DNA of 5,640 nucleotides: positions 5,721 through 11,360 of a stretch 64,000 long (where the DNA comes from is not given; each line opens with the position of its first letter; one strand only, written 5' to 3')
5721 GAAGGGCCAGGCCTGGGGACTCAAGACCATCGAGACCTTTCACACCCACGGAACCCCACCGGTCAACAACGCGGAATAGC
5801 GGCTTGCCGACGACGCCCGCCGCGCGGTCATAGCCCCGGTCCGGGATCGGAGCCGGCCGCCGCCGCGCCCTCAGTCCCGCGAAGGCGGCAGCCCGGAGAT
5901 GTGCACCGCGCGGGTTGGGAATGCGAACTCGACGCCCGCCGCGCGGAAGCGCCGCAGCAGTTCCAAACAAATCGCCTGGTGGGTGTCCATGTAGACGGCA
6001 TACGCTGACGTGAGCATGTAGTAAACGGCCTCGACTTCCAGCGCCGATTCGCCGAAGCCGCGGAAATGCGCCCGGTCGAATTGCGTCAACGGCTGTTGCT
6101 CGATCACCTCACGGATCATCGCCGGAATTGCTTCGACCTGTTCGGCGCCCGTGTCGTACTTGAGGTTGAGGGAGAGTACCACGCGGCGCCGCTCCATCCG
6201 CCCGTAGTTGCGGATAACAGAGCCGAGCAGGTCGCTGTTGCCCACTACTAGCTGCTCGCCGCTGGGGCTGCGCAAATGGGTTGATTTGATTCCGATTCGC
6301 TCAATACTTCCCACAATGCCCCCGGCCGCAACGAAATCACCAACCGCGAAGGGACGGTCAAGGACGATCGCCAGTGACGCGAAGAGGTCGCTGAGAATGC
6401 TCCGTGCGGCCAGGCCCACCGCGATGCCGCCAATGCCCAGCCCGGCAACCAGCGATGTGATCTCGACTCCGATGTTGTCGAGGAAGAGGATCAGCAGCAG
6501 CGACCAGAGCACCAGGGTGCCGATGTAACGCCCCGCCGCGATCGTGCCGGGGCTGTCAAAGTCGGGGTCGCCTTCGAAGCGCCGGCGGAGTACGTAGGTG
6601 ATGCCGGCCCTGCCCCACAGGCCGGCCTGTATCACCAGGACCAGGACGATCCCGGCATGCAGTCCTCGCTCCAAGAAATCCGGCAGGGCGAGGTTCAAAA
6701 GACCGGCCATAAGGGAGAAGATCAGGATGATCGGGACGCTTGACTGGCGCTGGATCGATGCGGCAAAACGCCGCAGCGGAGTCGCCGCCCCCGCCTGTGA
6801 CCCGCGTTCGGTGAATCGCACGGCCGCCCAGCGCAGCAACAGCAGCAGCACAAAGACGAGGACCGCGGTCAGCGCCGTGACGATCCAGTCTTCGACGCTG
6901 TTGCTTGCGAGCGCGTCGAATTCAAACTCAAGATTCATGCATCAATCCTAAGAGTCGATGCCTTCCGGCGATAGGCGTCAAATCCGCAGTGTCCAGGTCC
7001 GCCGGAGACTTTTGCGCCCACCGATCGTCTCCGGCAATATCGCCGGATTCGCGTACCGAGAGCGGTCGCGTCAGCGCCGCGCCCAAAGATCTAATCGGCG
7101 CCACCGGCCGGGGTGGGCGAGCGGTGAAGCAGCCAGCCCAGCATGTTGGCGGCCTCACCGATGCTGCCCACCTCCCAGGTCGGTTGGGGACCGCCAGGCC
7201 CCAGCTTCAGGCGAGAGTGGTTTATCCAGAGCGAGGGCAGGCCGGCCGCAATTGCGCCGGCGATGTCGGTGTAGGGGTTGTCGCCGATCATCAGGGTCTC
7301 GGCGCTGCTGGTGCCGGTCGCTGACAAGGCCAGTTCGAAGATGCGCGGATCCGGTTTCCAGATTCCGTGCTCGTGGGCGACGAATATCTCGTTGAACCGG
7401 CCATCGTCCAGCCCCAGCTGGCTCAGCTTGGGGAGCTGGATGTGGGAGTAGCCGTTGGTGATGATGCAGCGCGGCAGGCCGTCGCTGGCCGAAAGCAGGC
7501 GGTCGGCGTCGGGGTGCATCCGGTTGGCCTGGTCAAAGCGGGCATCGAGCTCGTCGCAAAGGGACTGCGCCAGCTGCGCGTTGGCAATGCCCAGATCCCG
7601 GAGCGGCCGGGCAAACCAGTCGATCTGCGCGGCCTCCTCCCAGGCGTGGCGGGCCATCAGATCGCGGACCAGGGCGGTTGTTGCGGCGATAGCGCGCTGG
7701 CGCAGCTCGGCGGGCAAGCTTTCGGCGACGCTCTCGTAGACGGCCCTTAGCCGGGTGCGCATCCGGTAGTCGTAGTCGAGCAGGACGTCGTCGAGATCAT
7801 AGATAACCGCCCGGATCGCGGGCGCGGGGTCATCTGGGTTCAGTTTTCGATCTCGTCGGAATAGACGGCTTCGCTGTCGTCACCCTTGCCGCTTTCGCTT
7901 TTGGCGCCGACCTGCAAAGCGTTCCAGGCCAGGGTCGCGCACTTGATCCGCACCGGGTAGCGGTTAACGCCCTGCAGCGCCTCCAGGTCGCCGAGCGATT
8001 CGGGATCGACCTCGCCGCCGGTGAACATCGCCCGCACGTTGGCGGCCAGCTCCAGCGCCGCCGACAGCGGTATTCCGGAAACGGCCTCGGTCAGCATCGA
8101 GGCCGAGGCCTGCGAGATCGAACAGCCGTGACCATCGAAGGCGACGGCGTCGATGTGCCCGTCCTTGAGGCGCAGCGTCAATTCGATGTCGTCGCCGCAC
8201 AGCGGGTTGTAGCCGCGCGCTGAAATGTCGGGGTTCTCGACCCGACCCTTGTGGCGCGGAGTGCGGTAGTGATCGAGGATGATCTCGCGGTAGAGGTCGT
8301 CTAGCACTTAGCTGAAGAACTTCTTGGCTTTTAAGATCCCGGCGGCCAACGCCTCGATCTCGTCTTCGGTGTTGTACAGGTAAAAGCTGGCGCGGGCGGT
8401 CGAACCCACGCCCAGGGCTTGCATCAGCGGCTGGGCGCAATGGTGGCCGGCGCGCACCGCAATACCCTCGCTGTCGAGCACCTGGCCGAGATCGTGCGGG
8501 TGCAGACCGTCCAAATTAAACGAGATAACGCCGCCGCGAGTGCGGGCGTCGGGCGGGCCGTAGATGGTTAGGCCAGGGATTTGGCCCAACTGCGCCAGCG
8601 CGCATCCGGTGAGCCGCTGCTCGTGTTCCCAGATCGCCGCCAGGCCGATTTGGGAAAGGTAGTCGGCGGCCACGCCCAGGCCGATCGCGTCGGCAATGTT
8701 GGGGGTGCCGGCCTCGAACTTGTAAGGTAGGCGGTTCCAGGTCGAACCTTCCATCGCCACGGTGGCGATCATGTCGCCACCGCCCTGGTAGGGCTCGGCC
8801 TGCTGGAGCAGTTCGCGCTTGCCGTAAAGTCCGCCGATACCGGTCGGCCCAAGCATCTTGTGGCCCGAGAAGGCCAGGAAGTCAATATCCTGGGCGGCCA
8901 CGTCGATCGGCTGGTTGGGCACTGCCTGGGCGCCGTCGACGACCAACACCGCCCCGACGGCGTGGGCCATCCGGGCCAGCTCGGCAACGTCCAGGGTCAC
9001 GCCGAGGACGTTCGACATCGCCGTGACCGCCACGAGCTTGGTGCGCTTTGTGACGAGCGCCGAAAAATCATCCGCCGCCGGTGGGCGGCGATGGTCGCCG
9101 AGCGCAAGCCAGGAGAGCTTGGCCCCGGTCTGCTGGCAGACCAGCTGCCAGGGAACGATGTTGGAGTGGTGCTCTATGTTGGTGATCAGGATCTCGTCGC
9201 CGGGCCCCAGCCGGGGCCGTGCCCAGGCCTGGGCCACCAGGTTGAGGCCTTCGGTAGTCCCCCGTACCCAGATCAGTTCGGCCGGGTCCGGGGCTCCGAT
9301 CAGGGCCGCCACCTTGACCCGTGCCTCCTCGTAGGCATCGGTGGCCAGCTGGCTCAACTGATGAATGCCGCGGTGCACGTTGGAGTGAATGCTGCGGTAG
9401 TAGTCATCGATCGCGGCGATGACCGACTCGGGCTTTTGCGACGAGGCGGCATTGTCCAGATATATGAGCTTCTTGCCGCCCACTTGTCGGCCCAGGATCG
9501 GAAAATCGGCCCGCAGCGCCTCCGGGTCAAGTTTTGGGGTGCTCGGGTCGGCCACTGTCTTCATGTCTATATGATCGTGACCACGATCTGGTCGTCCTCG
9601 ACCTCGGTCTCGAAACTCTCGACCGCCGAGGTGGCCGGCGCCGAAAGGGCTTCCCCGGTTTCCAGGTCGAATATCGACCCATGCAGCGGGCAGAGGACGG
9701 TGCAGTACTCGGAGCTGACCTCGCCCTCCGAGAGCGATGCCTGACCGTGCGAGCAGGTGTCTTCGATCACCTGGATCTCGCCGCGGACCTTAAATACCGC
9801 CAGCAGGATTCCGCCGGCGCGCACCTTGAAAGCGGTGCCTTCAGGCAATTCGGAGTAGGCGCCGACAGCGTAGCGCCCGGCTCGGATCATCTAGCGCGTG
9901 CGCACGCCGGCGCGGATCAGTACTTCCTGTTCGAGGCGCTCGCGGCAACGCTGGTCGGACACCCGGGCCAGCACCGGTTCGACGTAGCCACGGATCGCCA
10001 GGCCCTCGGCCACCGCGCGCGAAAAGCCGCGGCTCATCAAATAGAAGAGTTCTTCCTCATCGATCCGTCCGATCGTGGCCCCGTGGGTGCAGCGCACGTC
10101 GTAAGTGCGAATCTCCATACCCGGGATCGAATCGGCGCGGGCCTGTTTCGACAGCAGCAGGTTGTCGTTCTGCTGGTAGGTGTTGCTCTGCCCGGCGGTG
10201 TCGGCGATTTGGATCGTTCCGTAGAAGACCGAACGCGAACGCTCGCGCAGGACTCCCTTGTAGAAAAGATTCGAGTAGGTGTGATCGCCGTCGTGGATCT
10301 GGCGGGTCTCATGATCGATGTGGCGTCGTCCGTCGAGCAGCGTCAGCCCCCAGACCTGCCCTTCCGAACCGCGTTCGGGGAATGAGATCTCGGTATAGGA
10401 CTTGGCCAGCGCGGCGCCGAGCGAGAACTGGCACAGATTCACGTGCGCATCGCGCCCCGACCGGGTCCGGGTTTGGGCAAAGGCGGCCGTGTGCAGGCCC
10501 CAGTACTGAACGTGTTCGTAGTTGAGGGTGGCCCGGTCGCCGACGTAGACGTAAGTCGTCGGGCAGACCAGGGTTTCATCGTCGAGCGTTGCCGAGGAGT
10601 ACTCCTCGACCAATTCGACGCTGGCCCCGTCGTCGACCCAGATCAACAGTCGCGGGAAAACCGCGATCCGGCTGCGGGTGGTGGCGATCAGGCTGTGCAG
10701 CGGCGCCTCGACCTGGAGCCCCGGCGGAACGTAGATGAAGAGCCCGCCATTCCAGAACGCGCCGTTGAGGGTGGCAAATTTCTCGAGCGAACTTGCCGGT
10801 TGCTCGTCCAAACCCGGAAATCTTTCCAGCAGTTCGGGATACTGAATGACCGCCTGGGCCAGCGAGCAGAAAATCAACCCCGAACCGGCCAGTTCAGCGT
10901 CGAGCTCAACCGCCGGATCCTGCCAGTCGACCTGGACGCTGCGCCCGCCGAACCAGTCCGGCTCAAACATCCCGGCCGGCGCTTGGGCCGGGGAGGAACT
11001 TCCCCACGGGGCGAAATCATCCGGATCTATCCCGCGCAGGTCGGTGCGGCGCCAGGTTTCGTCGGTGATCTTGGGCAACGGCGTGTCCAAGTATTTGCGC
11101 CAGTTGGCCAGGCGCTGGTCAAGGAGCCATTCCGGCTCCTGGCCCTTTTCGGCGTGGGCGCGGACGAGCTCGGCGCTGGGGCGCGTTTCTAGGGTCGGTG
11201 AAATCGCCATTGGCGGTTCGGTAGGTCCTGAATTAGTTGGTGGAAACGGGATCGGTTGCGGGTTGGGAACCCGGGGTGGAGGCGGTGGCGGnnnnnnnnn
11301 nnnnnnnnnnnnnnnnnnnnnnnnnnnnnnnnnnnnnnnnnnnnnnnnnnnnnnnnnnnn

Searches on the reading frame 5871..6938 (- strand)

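Call 23: search_protein_families(library=pfam, proteins=[window:5871-6938:-], max_evalue=0.0001)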
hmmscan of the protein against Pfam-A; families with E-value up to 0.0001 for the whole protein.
window:5871-6938:- (355 aa): 3 families
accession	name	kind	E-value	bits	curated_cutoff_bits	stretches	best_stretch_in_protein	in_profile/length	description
PF00924.24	MS_channel_2nd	-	7e-17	61.7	20.2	1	181-246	2-67/68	Mechanosensitive ion channel, beta-domain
PF21088.3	MS_channel_1st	-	1.2e-07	32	23.1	1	142-178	5-41/42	Mechanosensitive ion channel, transmembrane helices 2/3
PF21082.3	MS_channel_3rd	-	4.7e-07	30.6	21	1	253-338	1-88/88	Mechanosensitive ion channel MscS, C-terminal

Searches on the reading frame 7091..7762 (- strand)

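Call 23: search_protein_families(library=pfam, proteins=[window:7091-7762:-], max_evalue=0.0001)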
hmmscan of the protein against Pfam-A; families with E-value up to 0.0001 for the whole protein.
window:7091-7762:- (223 aa): 3 families
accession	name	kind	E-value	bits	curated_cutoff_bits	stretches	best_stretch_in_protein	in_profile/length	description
PF00702.32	Hydrolase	-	2.4e-17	64.4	26.4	1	47-174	59-191/191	haloacid dehalogenase-like hydrolase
PF13242.12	Hydrolase_like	-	7.8e-12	45.4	22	1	136-180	4-48/75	HAD-hyrolase-like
PF13419.12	HAD_2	-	1.2e-11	45.5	23.8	1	94-179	94-177/178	Haloacid dehalogenase-like hydrolase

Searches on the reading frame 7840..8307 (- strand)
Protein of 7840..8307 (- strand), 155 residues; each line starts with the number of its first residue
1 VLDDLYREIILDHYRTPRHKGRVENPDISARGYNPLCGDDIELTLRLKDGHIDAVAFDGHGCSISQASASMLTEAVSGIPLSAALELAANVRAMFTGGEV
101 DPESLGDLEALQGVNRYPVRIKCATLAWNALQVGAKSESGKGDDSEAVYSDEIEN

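Call 23: search_protein_families(library=pfam, proteins=[window:7840-8307:-], max_evalue=0.0001)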
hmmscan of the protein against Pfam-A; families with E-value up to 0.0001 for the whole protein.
window:7840-8307:- (155 aa): 1 family
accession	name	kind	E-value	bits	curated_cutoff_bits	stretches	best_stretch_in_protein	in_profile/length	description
PF01592.21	NifU_N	-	8.5e-24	84.5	22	1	6-123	2-126/127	NifU-like N terminal domain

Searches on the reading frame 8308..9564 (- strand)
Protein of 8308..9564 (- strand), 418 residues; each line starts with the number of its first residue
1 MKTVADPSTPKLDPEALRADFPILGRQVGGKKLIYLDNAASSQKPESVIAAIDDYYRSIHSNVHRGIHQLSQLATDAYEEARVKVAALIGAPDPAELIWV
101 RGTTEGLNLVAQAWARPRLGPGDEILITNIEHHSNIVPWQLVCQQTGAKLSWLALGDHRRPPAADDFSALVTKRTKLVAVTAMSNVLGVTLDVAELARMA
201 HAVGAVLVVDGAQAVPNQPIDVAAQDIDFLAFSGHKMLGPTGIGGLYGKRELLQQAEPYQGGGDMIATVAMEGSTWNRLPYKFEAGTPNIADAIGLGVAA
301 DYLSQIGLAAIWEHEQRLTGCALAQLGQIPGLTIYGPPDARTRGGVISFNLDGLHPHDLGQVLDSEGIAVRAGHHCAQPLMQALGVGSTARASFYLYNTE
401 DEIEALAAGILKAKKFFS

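Call 23: search_protein_families(library=pfam, proteins=[window:8308-9564:-], max_evalue=0.0001)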
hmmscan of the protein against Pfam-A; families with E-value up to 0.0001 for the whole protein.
window:8308-9564:- (418 aa): 4 families
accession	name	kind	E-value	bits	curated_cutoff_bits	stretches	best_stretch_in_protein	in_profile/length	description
PF00266.25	Aminotran_5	-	2.1e-148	494.7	21.5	1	34-406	1-371/371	Aminotransferase class-V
PF00155.27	Aminotran_1_2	-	1.5e-05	24.8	19.7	1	44-257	18-242/361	Aminotransferase class I and II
PF01053.26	Cys_Met_Meta_PP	-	3e-05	23.2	27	1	162-221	125-186/381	Cys/Met metabolism PLP-dependent enzyme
PF01041.23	DegT_DnrJ_EryC1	-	3.4e-05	23.7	19.8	1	98-246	43-183/360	DegT/DnrJ/EryC1/StrS aminotransferase family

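Call 27: search_protein_families(library=ncbifam, proteins=[window:8308-9564:-], max_evalue=0.00001)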
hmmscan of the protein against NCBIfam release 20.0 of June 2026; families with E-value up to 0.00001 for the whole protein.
window:8308-9564:- (418 aa): 22 families
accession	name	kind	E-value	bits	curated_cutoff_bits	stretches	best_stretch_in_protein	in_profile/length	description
TIGR01979.1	sufS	subfamily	8.5e-171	568.2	475.1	1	16-418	2-403/403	SufS family cysteine desulfurase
NF041166.1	f2_encap_cargo1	exception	9.3e-161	537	800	1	7-410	220-620/623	family 2A encapsulin nanocompartment cargo protein cysteine desulfurase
NF006791.0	PRK09295.1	equivalog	1.1e-136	456.1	661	1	15-416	6-404/406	cysteine desulfurase SufS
NF008126.0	PRK10874.1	equivalog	8.2e-131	436.8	607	1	12-414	4-396/401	cysteine desulfurase CsdA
TIGR03392.1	FeS_syn_CsdA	equivalog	1.4e-130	436.1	493.6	1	13-415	2-394/398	cysteine desulfurase CsdA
TIGR01976.1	am_tr_V_VC1184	hypoth_equivalog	6.2e-75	253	352.35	1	13-408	2-399/401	cysteine desulfurase-like protein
TIGR01977.1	am_tr_V_EF2568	hypoth_equivalog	8.5e-70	235.6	377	1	34-407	1-370/376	cysteine desulfurase family protein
NF040779.1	Sec_lyase_SclA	exception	7.1e-54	183.1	525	1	34-405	1-368/378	selenocysteine lyase SclA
TIGR03402.1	FeS_nifS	equivalog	2.2e-38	132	530.75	1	34-379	1-324/379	cysteine desulfurase NifS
TIGR03235.1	DNA_S_dndA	equivalog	8.6e-33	114.1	480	1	35-378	1-326/353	cysteine desulfurase DndA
NF010611.0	PRK14012.1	equivalog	1.3e-31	110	548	1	33-350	6-308/406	IscS subfamily cysteine desulfurase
TIGR02006.1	IscS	equivalog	5e-29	101.5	643.2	1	33-263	4-232/402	IscS subfamily cysteine desulfurase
TIGR03403.1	nifS_epsilon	equivalog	1.5e-26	93.1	587.7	1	34-405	1-364/382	NifS family cysteine desulfurase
TIGR04343.1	egtE_PLP_lyase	equivalog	4.9e-18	65.1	400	1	34-339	15-300/370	ergothioneine biosynthesis PLP-dependent enzyme EgtE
NF002806.0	PRK02948.1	subfamily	2.7e-16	59.6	304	1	33-248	1-212/381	IscS subfamily cysteine desulfurase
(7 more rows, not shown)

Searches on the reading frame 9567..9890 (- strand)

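Call 24: search_protein_families(library=pfam, proteins=[window:9567-9890:-], max_evalue=0.0001)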
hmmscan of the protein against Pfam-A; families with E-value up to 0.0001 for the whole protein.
window:9567-9890:- (107 aa): 2 families
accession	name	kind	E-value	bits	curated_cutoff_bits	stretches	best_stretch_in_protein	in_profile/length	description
PF00355.32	Rieske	-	3.5e-19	68.9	20.3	1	7-93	3-87/88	Rieske [2Fe-2S] domain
PF13806.12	Rieske_2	-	3.3e-11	43.5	27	1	9-104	5-103/104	Rieske-like [2Fe-2S] domain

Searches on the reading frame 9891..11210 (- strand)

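Call 24: search_protein_families(library=pfam, proteins=[window:9891-11210:-], max_evalue=0.0001)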
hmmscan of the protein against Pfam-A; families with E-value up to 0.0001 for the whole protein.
window:9891-11210:- (439 aa): 2 families
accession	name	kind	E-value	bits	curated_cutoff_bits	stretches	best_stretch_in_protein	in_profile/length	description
PF01458.23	SUFBD_core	-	5.7e-72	242.4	27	1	180-408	6-231/232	SUF system FeS cluster assembly, SufBD core domain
PF19295.5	SufBD_N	-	3.8e-08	33.6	23.5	1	109-171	110-170/172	SufBD protein N-terminal region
